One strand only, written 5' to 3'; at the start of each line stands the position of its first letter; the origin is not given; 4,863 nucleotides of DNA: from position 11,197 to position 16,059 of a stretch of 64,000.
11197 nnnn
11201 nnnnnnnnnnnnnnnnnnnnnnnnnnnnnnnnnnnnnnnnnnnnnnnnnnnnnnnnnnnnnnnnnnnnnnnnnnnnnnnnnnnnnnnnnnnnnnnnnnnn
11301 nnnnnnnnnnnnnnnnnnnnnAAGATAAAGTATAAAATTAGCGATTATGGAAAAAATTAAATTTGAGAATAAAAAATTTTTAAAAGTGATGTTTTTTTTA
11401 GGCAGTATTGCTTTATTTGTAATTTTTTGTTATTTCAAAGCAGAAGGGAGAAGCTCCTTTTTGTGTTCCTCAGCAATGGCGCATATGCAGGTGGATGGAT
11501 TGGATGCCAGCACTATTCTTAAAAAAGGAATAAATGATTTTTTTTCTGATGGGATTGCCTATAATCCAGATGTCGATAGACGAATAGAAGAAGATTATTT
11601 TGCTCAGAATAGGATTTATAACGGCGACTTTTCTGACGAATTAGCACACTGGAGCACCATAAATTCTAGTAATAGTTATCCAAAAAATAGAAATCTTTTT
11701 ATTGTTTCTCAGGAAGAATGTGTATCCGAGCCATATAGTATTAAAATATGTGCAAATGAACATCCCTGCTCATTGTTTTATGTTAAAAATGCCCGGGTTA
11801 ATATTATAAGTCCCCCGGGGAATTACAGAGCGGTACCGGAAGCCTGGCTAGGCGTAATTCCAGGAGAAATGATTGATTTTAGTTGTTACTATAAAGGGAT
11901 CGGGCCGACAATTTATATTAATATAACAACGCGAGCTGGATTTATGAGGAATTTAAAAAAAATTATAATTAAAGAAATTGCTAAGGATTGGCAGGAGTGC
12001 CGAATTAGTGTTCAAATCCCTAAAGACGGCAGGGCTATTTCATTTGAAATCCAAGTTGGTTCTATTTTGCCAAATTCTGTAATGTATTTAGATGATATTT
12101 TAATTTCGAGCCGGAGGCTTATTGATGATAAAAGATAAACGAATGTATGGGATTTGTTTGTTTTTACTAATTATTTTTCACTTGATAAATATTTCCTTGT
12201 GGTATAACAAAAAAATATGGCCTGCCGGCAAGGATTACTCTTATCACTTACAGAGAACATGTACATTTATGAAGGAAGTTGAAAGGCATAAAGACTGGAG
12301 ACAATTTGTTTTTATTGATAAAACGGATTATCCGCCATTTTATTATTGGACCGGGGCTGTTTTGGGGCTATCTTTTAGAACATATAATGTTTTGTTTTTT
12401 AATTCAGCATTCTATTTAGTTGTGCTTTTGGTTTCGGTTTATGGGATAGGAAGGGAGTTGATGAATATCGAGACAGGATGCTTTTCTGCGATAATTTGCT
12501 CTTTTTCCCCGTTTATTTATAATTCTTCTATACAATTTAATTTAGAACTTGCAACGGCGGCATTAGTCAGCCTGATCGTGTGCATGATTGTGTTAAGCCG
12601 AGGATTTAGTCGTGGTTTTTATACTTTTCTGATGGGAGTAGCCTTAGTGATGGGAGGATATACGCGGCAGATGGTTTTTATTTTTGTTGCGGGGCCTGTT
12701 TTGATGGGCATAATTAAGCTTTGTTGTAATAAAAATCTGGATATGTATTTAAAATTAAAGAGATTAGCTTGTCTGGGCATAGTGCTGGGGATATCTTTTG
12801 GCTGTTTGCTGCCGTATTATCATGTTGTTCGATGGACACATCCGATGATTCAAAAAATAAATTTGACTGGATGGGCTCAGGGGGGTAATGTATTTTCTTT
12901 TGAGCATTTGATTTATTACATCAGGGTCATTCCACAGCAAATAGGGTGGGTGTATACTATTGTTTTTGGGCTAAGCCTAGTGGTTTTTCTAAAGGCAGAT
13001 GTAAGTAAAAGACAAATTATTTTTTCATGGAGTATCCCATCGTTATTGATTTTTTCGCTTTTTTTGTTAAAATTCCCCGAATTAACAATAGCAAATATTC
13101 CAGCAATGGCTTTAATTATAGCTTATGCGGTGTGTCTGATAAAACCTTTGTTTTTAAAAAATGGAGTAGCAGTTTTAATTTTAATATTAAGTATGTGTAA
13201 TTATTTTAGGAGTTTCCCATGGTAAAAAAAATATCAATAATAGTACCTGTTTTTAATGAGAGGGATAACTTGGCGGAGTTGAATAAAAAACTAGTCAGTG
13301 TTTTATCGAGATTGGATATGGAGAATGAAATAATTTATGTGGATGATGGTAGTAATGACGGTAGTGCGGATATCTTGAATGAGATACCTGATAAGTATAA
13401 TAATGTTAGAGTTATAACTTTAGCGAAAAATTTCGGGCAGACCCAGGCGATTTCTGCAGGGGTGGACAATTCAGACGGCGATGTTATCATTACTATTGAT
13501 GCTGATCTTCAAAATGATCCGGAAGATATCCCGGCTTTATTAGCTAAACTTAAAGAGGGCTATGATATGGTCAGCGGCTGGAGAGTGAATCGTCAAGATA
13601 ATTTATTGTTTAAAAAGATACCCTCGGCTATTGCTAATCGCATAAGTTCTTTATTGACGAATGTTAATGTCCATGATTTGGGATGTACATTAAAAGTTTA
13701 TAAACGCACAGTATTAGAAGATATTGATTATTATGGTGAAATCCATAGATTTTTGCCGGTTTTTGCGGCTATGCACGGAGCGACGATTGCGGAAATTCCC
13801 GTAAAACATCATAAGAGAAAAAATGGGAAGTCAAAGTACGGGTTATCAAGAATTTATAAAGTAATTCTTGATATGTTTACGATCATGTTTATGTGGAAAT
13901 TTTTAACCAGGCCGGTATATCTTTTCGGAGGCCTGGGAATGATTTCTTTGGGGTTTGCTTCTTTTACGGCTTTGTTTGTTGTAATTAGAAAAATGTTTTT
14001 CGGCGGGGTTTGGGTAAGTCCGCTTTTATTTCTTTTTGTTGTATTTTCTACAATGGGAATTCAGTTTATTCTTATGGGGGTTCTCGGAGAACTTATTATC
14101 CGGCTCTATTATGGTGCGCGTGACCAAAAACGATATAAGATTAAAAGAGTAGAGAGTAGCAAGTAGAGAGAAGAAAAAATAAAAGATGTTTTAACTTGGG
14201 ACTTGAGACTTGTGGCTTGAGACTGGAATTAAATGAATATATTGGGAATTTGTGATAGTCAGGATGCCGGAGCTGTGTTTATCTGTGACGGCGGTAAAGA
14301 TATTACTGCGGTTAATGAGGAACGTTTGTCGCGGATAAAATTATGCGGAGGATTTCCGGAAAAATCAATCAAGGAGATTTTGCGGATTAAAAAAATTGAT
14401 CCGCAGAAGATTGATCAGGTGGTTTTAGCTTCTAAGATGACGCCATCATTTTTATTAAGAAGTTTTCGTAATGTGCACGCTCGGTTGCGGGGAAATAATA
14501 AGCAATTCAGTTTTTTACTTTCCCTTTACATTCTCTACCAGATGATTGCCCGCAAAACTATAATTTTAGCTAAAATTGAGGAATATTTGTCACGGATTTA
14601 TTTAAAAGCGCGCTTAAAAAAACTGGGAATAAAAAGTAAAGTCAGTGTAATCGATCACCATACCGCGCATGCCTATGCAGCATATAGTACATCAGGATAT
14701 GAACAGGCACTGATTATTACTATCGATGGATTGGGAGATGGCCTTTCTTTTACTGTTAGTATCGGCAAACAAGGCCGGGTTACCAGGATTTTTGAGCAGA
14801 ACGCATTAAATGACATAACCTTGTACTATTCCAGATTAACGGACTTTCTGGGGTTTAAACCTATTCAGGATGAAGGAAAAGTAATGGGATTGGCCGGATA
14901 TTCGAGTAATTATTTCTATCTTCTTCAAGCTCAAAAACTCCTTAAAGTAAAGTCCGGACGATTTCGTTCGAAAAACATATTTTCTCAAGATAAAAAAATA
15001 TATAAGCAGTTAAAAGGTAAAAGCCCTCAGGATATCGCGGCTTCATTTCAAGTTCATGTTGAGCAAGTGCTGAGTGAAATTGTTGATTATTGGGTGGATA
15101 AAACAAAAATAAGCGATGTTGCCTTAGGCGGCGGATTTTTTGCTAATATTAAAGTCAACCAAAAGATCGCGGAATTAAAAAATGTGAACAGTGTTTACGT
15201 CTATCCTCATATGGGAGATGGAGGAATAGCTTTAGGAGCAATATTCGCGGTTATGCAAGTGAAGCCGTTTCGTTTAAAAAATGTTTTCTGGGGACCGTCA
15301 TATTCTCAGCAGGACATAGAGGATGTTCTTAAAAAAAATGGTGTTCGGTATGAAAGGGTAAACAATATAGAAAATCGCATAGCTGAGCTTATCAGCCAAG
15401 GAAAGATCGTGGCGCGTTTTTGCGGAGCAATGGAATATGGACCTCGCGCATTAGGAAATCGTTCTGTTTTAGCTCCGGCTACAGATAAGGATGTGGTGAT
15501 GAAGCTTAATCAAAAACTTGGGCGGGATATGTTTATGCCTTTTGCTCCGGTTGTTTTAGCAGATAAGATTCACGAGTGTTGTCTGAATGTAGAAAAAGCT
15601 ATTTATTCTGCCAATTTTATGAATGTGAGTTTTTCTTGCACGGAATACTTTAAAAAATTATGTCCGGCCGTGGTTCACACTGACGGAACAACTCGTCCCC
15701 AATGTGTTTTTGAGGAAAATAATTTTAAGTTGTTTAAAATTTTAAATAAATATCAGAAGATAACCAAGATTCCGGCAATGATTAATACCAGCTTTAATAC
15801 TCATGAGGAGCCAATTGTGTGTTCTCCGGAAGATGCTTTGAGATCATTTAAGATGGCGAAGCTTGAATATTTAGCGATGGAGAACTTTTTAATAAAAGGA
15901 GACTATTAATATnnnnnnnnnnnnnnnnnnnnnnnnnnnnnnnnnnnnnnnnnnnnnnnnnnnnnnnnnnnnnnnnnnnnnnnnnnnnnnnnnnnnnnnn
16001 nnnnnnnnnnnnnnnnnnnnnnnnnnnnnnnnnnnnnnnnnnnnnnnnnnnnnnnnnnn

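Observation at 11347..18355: Two copies of a split 'CBM-like periplasmic protein + GT-C membrane glycosyltransferase' gene pair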

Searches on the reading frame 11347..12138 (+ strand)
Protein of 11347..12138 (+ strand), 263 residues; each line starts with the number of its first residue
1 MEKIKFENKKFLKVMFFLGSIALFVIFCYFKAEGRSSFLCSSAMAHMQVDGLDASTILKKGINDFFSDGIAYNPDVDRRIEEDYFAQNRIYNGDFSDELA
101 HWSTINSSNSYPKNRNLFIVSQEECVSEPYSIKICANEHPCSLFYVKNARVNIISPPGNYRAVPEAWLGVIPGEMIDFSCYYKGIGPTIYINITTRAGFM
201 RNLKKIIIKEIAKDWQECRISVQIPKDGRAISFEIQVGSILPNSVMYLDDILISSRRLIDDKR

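Call 3: search_protein_families(library=pfam, proteins=[window:11347-12138:+], max_evalue=0.1)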
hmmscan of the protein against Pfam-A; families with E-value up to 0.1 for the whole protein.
window:11347-12138:+ (263 aa): 0 families

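Call 40: find_related_loci(query=A4, collection=metagenome_contigs, flank=6000)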
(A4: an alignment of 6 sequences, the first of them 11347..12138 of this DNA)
Query A4 (263 aa) in metagenome_contigs; peptide patterns used: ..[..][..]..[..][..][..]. (x = any residue, [..] = any of these).
147 stretches matched a pattern; 4 encode a relative of the query (tblastn E <= 1e-3); 4 distinct loci.
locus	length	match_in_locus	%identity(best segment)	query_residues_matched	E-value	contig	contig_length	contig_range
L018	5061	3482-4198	38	1-253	8e-47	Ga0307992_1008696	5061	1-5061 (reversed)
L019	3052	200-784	40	60-256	1e-43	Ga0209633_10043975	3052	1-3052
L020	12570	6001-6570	40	67-251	6e-39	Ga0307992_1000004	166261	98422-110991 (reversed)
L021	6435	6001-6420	41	14-170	4e-33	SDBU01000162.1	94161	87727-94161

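Call 51: search_protein_families(library=ncbifam, proteins=[window:11347-12138:+], max_evalue=0.01)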
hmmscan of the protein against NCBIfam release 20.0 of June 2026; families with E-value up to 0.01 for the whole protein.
window:11347-12138:+ (263 aa): 0 families

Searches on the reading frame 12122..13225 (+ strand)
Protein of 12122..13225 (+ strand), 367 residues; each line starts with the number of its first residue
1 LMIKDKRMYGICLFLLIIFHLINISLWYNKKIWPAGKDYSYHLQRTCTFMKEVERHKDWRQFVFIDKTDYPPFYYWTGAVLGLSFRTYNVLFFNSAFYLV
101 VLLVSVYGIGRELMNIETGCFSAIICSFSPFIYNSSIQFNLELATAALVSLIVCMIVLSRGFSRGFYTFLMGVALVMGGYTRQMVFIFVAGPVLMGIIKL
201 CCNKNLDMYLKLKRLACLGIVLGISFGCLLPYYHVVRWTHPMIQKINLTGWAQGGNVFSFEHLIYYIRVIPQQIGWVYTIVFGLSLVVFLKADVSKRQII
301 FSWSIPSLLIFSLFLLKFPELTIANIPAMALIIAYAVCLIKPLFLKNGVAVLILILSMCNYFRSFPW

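Call 3: search_protein_families(library=pfam, proteins=[window:12122-13225:+], max_evalue=0.1)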
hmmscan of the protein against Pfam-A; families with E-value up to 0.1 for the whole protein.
window:12122-13225:+ (367 aa): 1 family
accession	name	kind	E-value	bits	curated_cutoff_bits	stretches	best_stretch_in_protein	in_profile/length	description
PF13231.12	PMT_2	-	2.3e-05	25.1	26.1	1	71-195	3-128/160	Dolichyl-phosphate-mannose-protein mannosyltransferase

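Call 51: search_protein_families(library=ncbifam, proteins=[window:12122-13225:+], max_evalue=0.01)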
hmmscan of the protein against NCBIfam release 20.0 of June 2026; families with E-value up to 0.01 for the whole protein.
window:12122-13225:+ (367 aa): 0 families

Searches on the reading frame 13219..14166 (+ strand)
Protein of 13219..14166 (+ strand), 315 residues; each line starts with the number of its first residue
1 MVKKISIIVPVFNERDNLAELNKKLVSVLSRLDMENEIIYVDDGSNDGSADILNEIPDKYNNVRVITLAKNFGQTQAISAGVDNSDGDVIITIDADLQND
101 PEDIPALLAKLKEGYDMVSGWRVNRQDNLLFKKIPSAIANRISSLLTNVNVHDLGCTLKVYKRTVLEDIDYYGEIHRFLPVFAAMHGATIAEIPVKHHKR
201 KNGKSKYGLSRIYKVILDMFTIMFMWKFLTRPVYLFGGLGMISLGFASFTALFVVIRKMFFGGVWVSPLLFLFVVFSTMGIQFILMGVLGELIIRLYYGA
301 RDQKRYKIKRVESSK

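Call 3: search_protein_families(library=pfam, proteins=[window:13219-14166:+], max_evalue=0.1)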
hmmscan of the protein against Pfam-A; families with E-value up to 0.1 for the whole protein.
window:13219-14166:+ (315 aa): 5 families
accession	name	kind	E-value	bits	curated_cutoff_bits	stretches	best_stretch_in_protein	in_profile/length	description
PF00535.33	Glycos_transf_2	-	7.5e-35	120.8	23.3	1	6-169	1-167/168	Glycosyl transferase family 2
PF13641.12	Glyco_tranf_2_3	-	2.4e-06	28.2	27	1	5-121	3-122/230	Glycosyltransferase like family 2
PF10111.15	Glyco_tranf_2_2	-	4.3e-05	23.6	27.3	1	6-104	1-99/276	Glycosyltransferase like family 2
PF13506.12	Glyco_transf_21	-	0.029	14.3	21.7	1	79-156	23-101/174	Glycosyl transferase family 21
PF13704.12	Glyco_tranf_2_4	-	0.088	13.8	27.5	0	36-96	20-81/98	Glycosyl transferase family 2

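Call 51: search_protein_families(library=ncbifam, proteins=[window:13219-14166:+], max_evalue=0.01)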
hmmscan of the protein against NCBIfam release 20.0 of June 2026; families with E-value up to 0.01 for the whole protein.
window:13219-14166:+ (315 aa): 23 families
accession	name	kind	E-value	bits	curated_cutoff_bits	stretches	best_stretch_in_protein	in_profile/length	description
NF007986.1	PRK10714.1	equivalog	5.1e-70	236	529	1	2-312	5-312/316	undecaprenyl-phosphate 4-deoxy-4-formamido-L-arabinose transferase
NF047588.1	GlcsyltransPgfSStrep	equivalog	2.1e-45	155.3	500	1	4-309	2-303/308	glycosyltransferase PgfS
TIGR04182.1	glyco_TIGR04182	equivalog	2.3e-21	76.5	325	1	5-296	2-285/293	S-layer glycoprotein N-glycosyltransferase AglJ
TIGR03937.1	PgaC_IcaA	equivalog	7.2e-18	64.7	422.3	1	2-113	44-152/407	poly-beta-1,6-N-acetyl-D-glucosamine synthase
NF041391.1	DPhHxTase_Halo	equivalog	1e-15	57.3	375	1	25-201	14-187/213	dolichyl-phosphate hexose transferase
NF007482.0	PRK10073.1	equivalog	4.4e-13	48.9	423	1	3-108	6-107/334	glycosyltransferase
NF058614.1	PPMAGASynPpgS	equivalog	2.1e-12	47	370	1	6-170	3-166/226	polyprenyl-phospho-N-acetylgalactosaminyl synthase PpgS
NF041875.1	EPS_EpsD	equivalog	4.8e-12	45.9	370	1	5-118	1-111/325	exopolysaccharide biosynthesis glycosyltransferase EpsD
TIGR04283.1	glyco_like_mftF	equivalog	1.8e-11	44.1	182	1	5-141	1-127/221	TIGR04283 family arsenosugar biosynthesis glycosyltransferase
NF047683.1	TeichurnBiosyTuaG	equivalog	3.1e-10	40.1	400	1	3-111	6-111/252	teichuronic acid biosynthesis protein TuaG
NF050050.1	ProtGlycPglI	equivalog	6.2e-10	38.9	500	1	3-134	2-131/306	GalNAc(5)-diNAcBac-PP-undecaprenol beta-1,3-glucosyltransferase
TIGR03965.1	mycofact_glyco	equivalog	3e-09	36.2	280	1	3-114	74-182/467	mycofactocin biosynthesis glycosyltransferase MftF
TIGR03111.1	glyc2_xrt_Gpos1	hypoth_equivalog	9.4e-09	34.6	363.95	1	4-113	50-158/439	TIGR03111 family XrtG-associated glycosyltransferase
NF045692.1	OglycostaseCruG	equivalog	1.3e-08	34.2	600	1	2-119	40-161/386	2'-O-glycosyltransferase CruG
TIGR04242.1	nodulat_NodC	equivalog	2.8e-08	33.2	550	1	4-113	49-158/395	chitooligosaccharide synthase NodC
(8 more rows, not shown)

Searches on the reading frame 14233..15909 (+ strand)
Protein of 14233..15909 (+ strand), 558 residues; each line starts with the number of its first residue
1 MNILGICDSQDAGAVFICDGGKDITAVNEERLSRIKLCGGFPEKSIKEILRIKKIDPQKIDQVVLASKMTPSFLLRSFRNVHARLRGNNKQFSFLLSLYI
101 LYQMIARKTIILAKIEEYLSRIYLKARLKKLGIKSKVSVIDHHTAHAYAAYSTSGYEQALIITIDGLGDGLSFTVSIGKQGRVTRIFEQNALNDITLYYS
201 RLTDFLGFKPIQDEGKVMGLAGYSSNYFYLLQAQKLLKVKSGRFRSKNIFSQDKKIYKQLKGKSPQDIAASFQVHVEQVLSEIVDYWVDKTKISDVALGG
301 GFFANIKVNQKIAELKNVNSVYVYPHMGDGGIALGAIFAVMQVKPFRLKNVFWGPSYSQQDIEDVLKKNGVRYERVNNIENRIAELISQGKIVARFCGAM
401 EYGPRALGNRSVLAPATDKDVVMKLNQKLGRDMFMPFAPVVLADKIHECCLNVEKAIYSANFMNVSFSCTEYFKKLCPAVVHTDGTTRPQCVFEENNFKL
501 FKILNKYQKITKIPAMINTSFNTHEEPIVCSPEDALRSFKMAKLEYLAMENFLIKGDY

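Call 3: search_protein_families(library=pfam, proteins=[window:14233-15909:+], max_evalue=0.1)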
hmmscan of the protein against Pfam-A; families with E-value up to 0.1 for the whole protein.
window:14233-15909:+ (558 aa): 4 families
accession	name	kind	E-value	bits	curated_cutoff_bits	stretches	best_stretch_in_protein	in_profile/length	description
PF16861.10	Carbam_trans_C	-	1.3e-52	178.3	27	1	384-555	1-169/170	Carbamoyltransferase C-terminus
PF02543.21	Carbam_trans_N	-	1.9e-37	130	24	1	3-336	2-344/346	Carbamoyltransferase N-terminus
PF22521.2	HypF_C_2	-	9.5e-09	35.8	27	1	255-335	155-240/241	Carbamoyltransferase, Kae1-like Domain, second subdomain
PF00814.31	TsaD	-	1.5e-05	25.3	24.8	1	134-325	81-250/264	tRNA N6-adenosine threonylcarbamoyltransferase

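Call 51: search_protein_families(library=ncbifam, proteins=[window:14233-15909:+], max_evalue=0.01)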
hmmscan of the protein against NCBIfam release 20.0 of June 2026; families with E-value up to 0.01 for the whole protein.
window:14233-15909:+ (558 aa): 4 families
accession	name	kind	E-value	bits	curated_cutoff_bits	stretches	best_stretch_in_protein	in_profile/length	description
NF041651.1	nodul_NodU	equivalog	4.2e-35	121.5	1000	1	256-525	261-526/556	nodulation protein NodU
TIGR00143.1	hypF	equivalog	8e-10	37.5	466.1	1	246-340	644-740/741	carbamoyltransferase HypF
TIGR03723.1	T6A_TsaD_YgjD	equivalog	7.2e-06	25.3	296.1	1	258-325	225-293/314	tRNA (adenosine(37)-N6)-threonylcarbamoyltransferase complex transferase subunit TsaD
TIGR00329.1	gcp_kae1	subfamily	0.00013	21.3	207.8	1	254-325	220-292/305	tRNA (adenosine(37)-N6)-threonylcarbamoyltransferase complex transferase subunit TsaD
